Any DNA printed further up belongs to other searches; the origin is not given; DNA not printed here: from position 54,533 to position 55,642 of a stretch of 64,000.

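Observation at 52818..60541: Envelope locus: STK-TPR kinase, UbiA prenyltransferase (GTGA-coupled to a 12-TM membrane protein), and a second 12-TM Trp-rich membrane protein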

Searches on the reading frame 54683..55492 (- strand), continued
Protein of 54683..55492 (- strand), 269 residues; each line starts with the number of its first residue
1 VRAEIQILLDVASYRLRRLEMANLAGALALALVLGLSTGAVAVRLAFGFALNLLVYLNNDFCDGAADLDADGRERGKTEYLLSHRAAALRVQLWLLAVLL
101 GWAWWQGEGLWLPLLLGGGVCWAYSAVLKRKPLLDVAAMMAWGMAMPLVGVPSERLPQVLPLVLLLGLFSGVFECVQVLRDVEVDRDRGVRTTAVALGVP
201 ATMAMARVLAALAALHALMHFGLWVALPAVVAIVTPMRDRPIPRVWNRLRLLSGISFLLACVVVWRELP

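Call 77: search_solved_structures(query=A5, max_evalue=10, show_alignments=5)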
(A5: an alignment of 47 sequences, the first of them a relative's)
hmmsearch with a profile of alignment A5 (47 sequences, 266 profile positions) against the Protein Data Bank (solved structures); distinct sequences matched with E-value up to 10: 6.
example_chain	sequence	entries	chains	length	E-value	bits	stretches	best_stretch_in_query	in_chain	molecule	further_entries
4tq3_A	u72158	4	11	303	2.7e-16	63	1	15-219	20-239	Prenyltransferase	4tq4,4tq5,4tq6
8j8j_D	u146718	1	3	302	1.1e-10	44.6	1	14-166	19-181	Decaprenyl-phosphate phosphoribosyltransferase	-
4od4_A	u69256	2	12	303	3.8e-07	33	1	29-247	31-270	4-hydroxybenzoate octaprenyltransferase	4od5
8djk_B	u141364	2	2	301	2.8e-06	30.1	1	81-242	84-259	UbiA prenyltransferase domain-containing protein 1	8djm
6m31_A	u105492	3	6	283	3.1e-05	26.7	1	41-230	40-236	Digeranylgeranylglyceryl phosphate synthase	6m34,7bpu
8j8k_A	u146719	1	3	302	0.0056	19.3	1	14-166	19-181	Decaprenyl-phosphate phosphoribosyltransferase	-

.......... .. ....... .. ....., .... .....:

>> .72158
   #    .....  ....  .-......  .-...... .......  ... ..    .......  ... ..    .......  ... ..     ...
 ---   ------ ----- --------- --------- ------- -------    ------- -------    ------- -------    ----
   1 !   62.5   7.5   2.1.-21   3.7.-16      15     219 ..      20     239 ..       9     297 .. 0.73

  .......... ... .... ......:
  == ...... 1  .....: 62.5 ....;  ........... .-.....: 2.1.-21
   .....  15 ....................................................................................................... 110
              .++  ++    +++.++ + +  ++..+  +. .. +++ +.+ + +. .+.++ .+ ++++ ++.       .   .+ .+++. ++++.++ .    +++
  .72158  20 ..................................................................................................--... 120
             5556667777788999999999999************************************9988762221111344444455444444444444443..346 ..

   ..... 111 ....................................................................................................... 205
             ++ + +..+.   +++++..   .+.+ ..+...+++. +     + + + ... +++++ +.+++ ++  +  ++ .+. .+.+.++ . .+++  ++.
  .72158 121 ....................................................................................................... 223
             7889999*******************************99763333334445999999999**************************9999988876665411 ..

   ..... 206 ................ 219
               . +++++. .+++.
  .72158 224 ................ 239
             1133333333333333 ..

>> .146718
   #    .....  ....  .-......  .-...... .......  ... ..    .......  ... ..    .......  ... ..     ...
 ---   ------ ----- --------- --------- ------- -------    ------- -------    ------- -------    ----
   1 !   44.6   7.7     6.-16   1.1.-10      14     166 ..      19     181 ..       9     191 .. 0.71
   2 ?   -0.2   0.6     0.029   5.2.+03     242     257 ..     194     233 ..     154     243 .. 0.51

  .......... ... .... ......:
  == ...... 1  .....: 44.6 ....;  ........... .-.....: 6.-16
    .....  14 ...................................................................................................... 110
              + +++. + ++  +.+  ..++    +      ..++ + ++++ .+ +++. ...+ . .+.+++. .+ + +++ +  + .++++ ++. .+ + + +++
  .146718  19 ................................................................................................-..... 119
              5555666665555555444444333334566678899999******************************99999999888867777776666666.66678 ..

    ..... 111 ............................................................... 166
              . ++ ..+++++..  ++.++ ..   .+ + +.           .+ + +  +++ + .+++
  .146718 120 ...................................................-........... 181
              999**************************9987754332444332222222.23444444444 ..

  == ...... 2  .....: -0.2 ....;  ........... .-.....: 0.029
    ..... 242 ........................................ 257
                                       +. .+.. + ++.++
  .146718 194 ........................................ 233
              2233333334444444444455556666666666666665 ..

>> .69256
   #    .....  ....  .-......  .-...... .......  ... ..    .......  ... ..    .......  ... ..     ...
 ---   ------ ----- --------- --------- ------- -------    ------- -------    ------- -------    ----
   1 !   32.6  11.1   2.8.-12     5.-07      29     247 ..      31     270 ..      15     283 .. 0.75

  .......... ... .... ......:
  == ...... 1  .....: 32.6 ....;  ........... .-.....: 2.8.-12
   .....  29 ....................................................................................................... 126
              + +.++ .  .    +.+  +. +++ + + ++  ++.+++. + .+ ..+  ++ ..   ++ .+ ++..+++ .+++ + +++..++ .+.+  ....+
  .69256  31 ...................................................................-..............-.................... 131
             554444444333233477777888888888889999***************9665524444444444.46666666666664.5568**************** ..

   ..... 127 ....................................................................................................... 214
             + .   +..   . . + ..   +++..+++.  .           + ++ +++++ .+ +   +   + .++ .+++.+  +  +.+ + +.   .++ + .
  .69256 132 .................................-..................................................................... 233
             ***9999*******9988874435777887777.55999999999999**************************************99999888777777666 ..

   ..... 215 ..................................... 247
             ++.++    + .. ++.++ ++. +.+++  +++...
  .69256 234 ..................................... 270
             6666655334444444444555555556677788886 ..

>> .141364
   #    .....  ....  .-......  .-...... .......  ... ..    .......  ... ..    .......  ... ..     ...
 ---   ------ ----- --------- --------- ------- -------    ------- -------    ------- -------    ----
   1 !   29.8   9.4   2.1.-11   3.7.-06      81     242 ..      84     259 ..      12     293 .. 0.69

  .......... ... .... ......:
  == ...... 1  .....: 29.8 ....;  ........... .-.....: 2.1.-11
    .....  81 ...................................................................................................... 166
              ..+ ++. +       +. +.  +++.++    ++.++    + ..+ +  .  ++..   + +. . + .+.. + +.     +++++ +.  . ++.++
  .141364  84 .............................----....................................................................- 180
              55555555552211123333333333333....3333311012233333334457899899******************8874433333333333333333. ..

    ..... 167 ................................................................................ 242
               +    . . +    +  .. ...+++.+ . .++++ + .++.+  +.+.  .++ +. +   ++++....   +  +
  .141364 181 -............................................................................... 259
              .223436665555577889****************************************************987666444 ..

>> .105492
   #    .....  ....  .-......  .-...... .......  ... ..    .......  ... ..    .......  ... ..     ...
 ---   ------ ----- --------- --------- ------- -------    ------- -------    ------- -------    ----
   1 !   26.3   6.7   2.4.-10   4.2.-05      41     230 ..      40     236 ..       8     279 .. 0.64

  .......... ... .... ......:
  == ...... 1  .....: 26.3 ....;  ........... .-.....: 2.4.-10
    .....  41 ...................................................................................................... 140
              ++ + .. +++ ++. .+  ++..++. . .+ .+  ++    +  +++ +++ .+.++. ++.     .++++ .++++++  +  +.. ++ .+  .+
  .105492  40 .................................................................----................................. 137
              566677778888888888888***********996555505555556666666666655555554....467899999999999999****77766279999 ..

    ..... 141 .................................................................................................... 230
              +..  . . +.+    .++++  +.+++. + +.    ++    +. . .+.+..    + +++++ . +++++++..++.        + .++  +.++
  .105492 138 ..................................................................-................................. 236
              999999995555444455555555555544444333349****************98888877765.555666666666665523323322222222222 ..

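Call 95: search_protein_families(library=ncbifam, proteins=[P0390, P0393, P0396, P0398, P0402, P0403, P0404, P0412, P0419, P0428], max_evalue=1e-8)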
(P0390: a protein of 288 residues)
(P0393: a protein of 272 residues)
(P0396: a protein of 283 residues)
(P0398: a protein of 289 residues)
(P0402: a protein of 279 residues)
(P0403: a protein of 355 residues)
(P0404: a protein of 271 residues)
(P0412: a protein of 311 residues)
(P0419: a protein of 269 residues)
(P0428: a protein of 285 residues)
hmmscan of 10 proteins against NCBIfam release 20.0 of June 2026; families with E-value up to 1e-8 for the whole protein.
P0390 (288 aa): 0 families

P0393 (272 aa): 0 families

P0396 (283 aa): 5 families
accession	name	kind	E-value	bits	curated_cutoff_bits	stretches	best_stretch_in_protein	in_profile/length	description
NF006088.0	PRK08238.1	equivalog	9.3e-12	44.3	351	1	61-162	229-329/482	UbiA family prenyltransferase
NF008977.0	PRK12324.1-2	equivalog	8.2e-11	41.8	234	1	58-162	36-139/297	decaprenyl-phosphate phosphoribosyltransferase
NF008978.0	PRK12324.1-4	equivalog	1.1e-10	41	207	1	56-161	64-170/322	decaprenyl-phosphate phosphoribosyltransferase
NF008976.0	PRK12324.1-1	equivalog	1.8e-10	40.7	474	1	65-161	63-158/306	decaprenyl-phosphate phosphoribosyltransferase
NF009516.0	PRK12875.1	equivalog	7.2e-09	35.1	205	1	64-215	61-218/292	prenyltransferase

P0398 (289 aa): 1 family
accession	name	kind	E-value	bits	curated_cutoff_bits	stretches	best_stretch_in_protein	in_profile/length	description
NF009523.0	PRK12884.1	equivalog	4.8e-09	35.8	269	1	50-243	20-218/279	prenyltransferase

P0402 (279 aa): 1 family
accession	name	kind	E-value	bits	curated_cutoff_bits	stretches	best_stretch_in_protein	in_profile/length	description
NF009516.0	PRK12875.1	equivalog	2.4e-11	43.2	205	1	72-233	69-243/292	prenyltransferase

P0403 (355 aa): 2 families
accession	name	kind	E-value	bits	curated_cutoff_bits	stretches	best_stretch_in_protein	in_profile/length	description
NF009516.0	PRK12875.1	equivalog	8.6e-14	51.3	205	1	146-324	68-255/292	prenyltransferase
NF009523.0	PRK12884.1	equivalog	4.6e-09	35.9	269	1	147-306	52-216/279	prenyltransferase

P0404 (271 aa): 1 family
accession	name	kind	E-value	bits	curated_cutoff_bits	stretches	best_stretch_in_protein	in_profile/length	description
NF009516.0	PRK12875.1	equivalog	5.3e-10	38.9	205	1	36-243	47-257/292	prenyltransferase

P0412 (311 aa): 0 families

P0419 (269 aa): 1 family
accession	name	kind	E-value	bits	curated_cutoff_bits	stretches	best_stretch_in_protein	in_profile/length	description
NF009516.0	PRK12875.1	equivalog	6.6e-10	38.5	205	1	65-222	69-239/292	prenyltransferase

P0428 (285 aa): 0 families

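Call 96: find_encoding_contigs(protein=P0419, flank=7000, max_places=1)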
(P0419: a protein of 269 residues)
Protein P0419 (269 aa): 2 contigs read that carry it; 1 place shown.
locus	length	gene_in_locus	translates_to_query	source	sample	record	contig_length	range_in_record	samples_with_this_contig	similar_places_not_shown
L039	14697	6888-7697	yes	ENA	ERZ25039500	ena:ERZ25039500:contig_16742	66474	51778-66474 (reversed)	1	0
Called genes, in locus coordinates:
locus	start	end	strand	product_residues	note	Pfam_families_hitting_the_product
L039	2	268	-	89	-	?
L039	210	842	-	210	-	-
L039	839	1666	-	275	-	-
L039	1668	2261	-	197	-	PF01521:Fe-S_biosyn, PF01106:NifU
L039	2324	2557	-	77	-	PF18603:LAL_C2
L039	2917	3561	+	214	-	-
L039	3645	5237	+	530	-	PF00675:Peptidase_M16, PF05193:Peptidase_M16_C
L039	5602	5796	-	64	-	-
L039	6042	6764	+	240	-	-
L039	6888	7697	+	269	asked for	PF01040:UbiA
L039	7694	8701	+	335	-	PF04055:Radical_SAM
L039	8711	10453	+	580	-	-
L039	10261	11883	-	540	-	PF00890:FAD_binding_2 (faint), PF01494:FAD_binding_3, PF04820:Trp_halogenase, PF12831:FAD_oxidored, PF13450:NAD_binding_8 (weak), PF04820:Trp_halogenase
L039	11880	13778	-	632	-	PF12706:Lactamase_B_2, PF13483:Lactamase_B_3 (weak)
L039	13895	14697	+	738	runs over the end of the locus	PF01494:FAD_binding_3, PF04820:Trp_halogenase, PF05834:Lycopene_cycl (faint), PF12831:FAD_oxidored (weak), PF04820:Trp_halogenase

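Call 97: find_encoding_contigs(protein=P0403, flank=7000, max_places=1)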
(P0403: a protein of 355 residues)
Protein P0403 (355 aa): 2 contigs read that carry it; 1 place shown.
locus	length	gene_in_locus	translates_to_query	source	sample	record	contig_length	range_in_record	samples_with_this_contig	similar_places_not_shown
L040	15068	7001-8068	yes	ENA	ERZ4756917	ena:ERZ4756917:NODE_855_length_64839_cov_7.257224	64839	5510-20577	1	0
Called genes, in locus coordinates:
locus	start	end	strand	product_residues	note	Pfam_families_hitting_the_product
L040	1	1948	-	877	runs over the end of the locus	PF14870:PSII_BNR (faint), PF13088:BNR_2 (faint), PF25852:DUF6242_C (faint), PF15902:Sortilin-Vps10 (faint), PF02012:BNR (faint), PF13948:DUF4215 (weak)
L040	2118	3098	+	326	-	PF03741:TerC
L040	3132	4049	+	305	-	PF00582:Usp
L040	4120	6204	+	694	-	-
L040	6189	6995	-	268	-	PF13621:Cupin_8, PF08007:JmjC_2 (weak)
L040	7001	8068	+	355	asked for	PF01040:UbiA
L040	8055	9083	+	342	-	PF04055:Radical_SAM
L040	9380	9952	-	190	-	PF04011:LemA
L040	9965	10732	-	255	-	PF04536:TPM_phosphatase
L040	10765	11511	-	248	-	-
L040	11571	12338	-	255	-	PF00977:His_biosynth, PF01207:Dus (faint), PF03060:NMO (faint), PF01180:DHO_dh (faint)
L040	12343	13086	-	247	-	PF00977:His_biosynth, PF01207:Dus (faint)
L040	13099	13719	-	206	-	PF00117:GATase, PF07685:GATase_3 (weak), PF01174:SNO (faint), PF07722:Peptidase_C26 (faint)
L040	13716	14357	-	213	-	PF00475:IGPD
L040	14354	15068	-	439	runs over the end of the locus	PF00815:Histidinol_dh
